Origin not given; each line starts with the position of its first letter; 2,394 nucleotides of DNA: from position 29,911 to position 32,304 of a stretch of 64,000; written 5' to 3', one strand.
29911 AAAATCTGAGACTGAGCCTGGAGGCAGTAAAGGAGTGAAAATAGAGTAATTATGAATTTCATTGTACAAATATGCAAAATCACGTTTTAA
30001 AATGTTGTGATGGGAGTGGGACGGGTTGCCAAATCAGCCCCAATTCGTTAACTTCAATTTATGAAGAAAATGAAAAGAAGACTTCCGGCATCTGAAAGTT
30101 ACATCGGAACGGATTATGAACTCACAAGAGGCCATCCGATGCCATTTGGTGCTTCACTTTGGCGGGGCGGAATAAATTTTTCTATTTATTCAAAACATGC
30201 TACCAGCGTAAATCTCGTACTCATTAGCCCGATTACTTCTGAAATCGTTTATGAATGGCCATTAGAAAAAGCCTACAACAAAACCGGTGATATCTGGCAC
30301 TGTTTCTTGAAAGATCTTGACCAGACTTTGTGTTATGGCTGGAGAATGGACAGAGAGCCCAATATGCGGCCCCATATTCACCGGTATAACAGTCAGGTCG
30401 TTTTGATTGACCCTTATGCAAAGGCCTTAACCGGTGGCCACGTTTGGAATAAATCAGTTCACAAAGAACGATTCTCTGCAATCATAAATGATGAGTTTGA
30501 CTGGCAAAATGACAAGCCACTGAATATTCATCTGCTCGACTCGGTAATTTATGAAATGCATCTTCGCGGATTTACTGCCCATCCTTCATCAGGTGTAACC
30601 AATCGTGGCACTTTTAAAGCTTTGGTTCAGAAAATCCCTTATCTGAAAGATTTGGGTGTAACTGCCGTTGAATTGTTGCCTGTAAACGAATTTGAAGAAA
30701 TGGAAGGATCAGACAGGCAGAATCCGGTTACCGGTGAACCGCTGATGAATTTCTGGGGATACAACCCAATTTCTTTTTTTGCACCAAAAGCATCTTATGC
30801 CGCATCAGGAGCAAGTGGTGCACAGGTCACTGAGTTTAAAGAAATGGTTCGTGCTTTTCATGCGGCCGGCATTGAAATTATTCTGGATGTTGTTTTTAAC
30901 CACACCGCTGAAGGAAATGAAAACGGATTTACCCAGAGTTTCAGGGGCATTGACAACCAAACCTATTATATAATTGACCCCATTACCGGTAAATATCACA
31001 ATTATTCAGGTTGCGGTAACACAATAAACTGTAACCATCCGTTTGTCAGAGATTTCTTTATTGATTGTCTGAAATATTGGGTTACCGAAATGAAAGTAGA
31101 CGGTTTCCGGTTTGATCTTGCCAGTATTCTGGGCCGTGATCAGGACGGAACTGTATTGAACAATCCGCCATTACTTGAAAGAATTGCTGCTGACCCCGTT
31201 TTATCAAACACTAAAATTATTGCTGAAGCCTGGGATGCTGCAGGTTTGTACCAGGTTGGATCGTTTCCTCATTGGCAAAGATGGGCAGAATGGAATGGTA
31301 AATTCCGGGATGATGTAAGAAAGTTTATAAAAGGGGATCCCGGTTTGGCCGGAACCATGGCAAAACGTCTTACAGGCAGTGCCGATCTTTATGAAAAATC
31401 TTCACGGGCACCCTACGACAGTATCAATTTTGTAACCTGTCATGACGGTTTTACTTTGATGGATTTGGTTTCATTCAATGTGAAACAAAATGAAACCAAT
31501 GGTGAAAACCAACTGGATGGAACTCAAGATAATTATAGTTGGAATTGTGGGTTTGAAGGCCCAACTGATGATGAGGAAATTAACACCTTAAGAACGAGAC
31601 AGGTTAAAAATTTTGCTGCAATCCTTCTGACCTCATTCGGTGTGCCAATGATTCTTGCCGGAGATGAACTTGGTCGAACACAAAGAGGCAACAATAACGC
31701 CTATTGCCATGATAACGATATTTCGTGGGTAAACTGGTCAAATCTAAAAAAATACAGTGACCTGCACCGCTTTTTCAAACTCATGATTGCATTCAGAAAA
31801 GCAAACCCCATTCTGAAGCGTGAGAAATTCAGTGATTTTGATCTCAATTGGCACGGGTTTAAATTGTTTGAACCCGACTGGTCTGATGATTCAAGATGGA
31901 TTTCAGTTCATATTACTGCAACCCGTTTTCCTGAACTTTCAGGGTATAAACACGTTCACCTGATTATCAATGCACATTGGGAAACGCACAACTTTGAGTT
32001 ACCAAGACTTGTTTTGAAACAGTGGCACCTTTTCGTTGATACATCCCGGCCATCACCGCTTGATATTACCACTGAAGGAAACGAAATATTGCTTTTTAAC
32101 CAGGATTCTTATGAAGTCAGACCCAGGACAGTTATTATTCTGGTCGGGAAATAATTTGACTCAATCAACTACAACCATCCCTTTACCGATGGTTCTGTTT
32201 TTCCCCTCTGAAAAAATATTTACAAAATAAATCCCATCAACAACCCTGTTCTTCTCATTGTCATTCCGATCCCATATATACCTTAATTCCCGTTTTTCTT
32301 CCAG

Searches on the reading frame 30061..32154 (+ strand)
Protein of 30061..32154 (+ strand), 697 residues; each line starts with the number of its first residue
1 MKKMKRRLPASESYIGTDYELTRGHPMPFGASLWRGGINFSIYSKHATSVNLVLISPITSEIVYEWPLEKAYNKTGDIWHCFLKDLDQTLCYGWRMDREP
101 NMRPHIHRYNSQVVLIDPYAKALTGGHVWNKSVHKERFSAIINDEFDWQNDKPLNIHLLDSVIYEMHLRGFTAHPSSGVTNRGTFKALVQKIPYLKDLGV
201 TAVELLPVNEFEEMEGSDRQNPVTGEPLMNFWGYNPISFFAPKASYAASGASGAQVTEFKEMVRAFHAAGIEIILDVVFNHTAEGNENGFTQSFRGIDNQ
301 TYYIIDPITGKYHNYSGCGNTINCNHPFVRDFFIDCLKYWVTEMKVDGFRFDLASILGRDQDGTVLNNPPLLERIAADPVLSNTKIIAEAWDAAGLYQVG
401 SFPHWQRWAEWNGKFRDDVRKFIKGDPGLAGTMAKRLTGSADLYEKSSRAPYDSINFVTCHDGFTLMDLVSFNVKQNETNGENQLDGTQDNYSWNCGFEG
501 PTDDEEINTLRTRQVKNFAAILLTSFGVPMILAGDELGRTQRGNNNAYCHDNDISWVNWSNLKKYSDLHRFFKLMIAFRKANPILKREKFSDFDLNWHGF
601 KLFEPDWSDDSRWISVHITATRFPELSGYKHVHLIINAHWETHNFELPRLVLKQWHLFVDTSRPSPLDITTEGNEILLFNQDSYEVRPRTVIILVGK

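Call 48: search_protein_families(library=pfam, proteins=[window:30061-32154:+], max_evalue=0.00001)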
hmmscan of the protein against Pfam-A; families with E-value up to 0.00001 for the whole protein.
window:30061-32154:+ (697 aa): 3 families
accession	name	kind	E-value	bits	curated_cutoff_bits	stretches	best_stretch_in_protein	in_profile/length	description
PF00128.31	Alpha-amylase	-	5.5e-21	75.8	22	1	180-546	13-364/446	Alpha amylase, catalytic domain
PF02922.24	CBM_48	-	9.2e-14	52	22.4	1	28-120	1-83/83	Carbohydrate-binding module 48 (Isoamylase N-terminal domain)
PF21156.3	ISOA1-3_C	-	8.5e-10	39.3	27.3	1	596-673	1-72/106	Isoamylase 1-3, C-terminal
